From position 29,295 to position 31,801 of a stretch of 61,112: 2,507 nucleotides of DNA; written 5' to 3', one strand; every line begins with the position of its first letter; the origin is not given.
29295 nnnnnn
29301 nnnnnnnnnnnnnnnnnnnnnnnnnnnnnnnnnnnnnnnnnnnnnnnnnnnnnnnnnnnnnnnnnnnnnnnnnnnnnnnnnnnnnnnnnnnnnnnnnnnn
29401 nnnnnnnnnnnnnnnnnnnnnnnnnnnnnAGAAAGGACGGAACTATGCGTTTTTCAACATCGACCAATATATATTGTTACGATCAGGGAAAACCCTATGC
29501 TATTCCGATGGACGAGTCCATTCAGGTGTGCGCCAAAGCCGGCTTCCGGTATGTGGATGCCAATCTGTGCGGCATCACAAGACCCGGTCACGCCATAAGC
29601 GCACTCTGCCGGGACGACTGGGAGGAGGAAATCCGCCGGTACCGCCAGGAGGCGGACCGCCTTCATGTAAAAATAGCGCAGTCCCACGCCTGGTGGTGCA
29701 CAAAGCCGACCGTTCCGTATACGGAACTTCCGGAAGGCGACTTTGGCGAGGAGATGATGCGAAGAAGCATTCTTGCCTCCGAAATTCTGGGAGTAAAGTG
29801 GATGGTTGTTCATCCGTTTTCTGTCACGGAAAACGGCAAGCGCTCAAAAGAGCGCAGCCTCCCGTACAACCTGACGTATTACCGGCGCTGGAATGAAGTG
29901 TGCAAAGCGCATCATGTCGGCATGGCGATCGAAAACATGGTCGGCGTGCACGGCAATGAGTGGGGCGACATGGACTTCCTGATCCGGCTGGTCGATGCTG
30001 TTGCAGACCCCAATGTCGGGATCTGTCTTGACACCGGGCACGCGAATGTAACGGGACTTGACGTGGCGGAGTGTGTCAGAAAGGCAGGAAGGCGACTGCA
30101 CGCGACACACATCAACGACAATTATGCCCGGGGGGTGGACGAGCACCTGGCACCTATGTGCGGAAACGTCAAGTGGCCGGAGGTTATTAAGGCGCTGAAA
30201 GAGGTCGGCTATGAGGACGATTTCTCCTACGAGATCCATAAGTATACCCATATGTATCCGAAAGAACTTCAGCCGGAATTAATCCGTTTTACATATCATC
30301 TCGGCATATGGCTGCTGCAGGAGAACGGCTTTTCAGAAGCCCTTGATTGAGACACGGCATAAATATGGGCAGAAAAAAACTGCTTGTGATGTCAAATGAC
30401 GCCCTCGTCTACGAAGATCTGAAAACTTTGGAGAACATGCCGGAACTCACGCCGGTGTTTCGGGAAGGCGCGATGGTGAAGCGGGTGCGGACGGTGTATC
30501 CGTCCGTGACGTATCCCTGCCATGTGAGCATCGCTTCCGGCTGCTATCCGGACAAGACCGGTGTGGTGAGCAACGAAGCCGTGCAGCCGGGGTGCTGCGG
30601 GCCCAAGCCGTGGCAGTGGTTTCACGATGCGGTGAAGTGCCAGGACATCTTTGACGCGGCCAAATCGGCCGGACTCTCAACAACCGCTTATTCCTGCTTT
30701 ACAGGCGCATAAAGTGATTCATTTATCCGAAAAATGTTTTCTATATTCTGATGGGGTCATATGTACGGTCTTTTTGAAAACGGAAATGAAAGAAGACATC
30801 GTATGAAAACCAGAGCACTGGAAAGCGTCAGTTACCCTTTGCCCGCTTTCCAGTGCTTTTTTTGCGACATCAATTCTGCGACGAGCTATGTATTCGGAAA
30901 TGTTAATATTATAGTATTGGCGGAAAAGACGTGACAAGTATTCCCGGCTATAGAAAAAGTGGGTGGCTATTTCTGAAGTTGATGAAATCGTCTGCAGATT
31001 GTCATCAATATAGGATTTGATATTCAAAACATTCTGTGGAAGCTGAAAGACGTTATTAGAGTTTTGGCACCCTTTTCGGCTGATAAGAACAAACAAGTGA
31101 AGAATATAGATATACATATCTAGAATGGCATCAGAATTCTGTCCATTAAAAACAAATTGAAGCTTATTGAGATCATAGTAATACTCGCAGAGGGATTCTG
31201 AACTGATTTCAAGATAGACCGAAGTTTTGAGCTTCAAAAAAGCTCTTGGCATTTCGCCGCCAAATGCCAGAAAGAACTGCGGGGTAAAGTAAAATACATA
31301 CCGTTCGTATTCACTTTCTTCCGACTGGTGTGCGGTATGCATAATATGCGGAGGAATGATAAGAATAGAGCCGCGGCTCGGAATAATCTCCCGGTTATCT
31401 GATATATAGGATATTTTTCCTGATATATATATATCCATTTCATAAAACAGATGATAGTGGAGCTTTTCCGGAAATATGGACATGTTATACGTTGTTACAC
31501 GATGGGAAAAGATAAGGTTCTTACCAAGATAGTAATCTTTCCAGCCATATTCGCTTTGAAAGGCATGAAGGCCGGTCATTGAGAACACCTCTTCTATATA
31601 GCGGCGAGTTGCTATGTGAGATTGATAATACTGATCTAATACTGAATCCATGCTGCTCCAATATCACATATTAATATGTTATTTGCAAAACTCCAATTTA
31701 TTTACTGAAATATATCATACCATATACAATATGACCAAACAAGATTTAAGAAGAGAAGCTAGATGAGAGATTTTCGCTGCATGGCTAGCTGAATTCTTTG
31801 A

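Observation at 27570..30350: Flavoprotein with a carbohydrate-binding-like tail tightly coupled to a xylose-isomerase-like TIM barrel: possible new oxidase partner for keto-intermediate (oxidise-then-eliminate) glycoside cleavage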

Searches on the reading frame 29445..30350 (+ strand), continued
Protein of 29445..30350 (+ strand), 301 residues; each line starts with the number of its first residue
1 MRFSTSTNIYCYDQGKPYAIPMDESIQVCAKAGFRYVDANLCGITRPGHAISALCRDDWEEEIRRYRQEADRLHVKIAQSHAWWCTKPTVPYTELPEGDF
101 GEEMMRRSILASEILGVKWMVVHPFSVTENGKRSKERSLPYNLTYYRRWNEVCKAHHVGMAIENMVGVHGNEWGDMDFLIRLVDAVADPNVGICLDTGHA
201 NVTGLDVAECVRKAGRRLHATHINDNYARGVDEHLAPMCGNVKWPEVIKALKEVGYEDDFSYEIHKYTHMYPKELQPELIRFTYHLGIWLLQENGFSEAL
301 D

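Call 94: find_encoding_contigs(protein=P0236, flank=8000, max_places=1)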
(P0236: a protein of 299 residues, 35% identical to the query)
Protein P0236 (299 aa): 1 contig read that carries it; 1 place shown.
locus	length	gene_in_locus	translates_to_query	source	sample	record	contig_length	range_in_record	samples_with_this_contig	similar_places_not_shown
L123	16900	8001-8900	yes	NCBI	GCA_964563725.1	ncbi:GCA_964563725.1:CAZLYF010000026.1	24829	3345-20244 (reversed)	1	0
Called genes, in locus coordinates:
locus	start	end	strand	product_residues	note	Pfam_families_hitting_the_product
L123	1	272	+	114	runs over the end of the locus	PF05016:ParE_toxin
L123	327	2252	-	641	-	PF00176:SNF2-rel_dom, PF04851:ResIII (weak), PF00271:Helicase_C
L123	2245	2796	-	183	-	-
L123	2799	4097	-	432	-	PF10923:BrxC_BrxD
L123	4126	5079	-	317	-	PF10923:BrxC_BrxD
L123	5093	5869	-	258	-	-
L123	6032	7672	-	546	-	PF04326:SLFN_AlbA_2, PF13749:HATPase_c_4, PF09339:HTH_IclR (faint), PF12802:MarR_2 (faint), PF13412:HTH_24 (faint)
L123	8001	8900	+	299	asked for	PF01261:AP_endonuc_2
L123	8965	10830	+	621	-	PF00528:BPD_transp_1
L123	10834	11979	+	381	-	PF00005:ABC_tran, PF13304:AAA_21 (faint)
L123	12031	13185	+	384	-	PF01547:SBP_bac_1 (weak)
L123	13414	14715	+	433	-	PF01547:SBP_bac_1, PF13416:SBP_bac_8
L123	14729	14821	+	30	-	-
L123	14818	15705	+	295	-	PF00528:BPD_transp_1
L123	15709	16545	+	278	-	PF00528:BPD_transp_1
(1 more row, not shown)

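Call 95: find_encoding_contigs(protein=P0230, flank=8000, max_places=1)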
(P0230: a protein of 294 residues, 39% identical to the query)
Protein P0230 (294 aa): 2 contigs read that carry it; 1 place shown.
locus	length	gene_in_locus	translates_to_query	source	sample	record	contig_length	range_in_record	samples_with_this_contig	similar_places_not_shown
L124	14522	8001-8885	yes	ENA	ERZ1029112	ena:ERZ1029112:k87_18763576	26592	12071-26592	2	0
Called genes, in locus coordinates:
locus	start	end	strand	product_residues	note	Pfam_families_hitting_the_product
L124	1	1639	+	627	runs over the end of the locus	PF06808:DctM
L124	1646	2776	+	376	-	PF07969:Amidohydro_3 (weak), PF01979:Amidohydro_1, PF07969:Amidohydro_3, PF22647:EF_0837-like_N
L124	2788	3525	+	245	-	PF02585:PIG-L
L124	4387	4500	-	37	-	-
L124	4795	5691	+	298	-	PF00528:BPD_transp_1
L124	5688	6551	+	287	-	PF00528:BPD_transp_1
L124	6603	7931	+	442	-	PF01547:SBP_bac_1, PF13416:SBP_bac_8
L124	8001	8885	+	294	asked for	PF01261:AP_endonuc_2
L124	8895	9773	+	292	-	PF01418:HTH_6, PF13580:SIS_2 (faint), PF01380:SIS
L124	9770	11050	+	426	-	PF02056:Glyco_hydro_4, PF11975:Glyco_hydro_4C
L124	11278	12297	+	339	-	PF00356:LacI, PF00532:Peripla_BP_1, PF13407:Peripla_BP_4 (weak), PF13377:Peripla_BP_3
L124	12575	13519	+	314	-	PF02779:Transket_pyr, PF02780:Transketolase_C, PF22613:Transketolase_C_1 (weak)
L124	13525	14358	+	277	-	PF13292:DXP_synthase_N (weak), PF00456:Transketolase_N, PF00676:E1_dh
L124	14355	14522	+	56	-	?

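Call 96: find_encoding_contigs(protein=P0223, flank=8000, max_places=1)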
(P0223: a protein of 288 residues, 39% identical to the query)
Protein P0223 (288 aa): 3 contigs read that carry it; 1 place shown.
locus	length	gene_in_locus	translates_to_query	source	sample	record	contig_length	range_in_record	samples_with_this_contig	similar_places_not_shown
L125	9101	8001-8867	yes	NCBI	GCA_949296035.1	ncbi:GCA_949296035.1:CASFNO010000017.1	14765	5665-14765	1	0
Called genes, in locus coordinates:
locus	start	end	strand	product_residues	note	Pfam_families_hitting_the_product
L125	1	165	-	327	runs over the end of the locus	PF13641:Glyco_tranf_2_3, PF00535:Glycos_transf_2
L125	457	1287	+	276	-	PF10418:DHODB_Fe-S_bind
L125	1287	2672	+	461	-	PF14691:Fer4_20, PF01494:FAD_binding_3 (faint), PF01946:Thi4 (weak), PF07992:Pyr_redox_2, PF12831:FAD_oxidored (faint), PF13450:NAD_binding_8, PF13738:Pyr_redox_3 (faint), PF00070:Pyr_redox (weak)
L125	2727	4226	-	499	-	PF00404:Dockerin_1 (weak)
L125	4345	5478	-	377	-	PF01476:LysM, PF00704:Glyco_hydro_18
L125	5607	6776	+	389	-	PF01408:GFO_IDH_MocA, PF22725:GFO_IDH_MocA_C3, PF02894:GFO_IDH_MocA_C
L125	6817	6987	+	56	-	-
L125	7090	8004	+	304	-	PF01569:PAP2, PF14378:PAP2_3 (weak)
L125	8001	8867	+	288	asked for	PF01261:AP_endonuc_2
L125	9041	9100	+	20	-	?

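Call 97: find_encoding_contigs(protein=P0225, flank=8000, max_places=1)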
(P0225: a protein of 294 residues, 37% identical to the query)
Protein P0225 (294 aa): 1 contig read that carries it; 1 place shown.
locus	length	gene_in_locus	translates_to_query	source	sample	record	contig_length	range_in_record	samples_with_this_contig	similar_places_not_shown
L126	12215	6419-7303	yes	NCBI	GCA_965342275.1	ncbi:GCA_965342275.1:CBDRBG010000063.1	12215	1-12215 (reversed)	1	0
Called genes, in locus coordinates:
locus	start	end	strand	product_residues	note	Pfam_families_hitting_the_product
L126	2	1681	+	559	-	?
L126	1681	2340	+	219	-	PF13360:PQQ_2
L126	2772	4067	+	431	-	-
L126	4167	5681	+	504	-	PF07556:DUF1538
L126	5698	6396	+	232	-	PF00543:P-II (weak)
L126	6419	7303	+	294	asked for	PF01261:AP_endonuc_2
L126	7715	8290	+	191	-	PF02659:Mntp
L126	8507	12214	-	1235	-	?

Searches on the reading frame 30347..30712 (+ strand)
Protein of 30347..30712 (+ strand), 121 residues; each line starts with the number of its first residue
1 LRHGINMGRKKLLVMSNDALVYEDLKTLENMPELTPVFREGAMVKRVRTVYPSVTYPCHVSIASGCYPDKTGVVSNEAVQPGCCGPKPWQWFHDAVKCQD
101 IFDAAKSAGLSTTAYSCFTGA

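Call 9: search_protein_families(library=pfam, proteins=[window:30347-30712:+], max_evalue=0.001)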
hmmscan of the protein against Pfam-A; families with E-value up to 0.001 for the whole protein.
window:30347-30712:+ (121 aa): 1 family
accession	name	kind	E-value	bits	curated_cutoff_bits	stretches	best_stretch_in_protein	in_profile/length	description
PF01663.27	Phosphodiest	-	9.9e-16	58.7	23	1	12-115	1-107/342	Type I phosphodiesterase / nucleotide pyrophosphatase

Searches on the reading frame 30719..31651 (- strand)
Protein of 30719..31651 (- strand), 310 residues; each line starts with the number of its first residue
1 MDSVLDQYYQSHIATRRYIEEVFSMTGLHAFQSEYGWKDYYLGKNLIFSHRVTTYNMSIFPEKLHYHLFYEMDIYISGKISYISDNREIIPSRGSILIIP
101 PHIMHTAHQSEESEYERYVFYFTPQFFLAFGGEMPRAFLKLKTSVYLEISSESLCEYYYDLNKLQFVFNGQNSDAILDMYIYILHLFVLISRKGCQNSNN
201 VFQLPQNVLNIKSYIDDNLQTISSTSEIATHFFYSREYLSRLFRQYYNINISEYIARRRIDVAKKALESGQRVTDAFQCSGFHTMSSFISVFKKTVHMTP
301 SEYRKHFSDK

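Call 9: search_protein_families(library=pfam, proteins=[window:30719-31651:-], max_evalue=0.001)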
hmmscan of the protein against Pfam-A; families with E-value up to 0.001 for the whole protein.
window:30719-31651:- (310 aa): 3 families
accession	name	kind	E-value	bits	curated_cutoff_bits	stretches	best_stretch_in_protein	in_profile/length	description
PF12833.13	HTH_18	-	1e-20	74.3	33.6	1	228-305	1-79/80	Helix-turn-helix domain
PF00165.29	HTH_AraC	-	1.6e-10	41.3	26.6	1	226-255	12-41/42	Bacterial regulatory helix-turn-helix proteins, AraC family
PF02311.25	AraC_binding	-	7.5e-08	32.6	21.1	1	62-130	18-84/135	AraC-like ligand binding domain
